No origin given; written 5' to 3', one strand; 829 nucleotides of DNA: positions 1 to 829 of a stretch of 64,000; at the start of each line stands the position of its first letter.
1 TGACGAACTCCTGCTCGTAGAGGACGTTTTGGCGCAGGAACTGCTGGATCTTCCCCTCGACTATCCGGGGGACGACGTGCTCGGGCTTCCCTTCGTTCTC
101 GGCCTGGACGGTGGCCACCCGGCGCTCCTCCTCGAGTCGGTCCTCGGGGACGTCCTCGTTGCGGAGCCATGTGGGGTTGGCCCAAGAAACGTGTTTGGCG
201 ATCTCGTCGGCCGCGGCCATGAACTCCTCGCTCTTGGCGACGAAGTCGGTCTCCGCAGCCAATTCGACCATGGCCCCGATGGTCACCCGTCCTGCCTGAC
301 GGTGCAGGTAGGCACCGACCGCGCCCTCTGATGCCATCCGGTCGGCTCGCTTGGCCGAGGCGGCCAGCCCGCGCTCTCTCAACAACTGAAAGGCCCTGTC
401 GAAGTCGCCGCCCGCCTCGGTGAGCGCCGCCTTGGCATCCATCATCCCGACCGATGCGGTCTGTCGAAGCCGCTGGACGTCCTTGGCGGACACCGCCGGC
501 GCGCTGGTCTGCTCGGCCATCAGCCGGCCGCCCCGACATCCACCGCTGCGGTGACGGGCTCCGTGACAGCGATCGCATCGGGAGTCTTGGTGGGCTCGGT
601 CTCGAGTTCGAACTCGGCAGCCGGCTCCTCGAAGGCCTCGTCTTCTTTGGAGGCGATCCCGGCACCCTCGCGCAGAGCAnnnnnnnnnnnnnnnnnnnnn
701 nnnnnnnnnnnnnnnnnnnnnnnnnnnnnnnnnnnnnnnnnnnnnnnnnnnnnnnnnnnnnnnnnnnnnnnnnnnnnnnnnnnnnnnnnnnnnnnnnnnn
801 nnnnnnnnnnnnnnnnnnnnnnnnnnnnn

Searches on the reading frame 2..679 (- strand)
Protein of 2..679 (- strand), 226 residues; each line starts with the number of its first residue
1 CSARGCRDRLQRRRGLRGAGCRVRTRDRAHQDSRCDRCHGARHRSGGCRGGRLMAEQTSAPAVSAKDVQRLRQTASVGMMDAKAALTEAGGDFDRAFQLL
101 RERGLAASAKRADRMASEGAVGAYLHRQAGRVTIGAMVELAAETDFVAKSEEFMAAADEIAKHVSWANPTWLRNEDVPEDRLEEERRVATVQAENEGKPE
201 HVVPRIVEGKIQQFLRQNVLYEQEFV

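Call 45: search_protein_families(library=pfam, max_evalue=0.001, proteins=[window:2-679:-])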
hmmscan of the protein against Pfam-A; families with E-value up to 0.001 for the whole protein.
window:2-679:- (226 aa): 1 family
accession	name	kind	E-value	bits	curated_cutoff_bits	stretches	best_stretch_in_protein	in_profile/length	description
PF00889.24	EF_TS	-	6.9e-26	91.5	27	2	156-226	106-176/204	Elongation factor TS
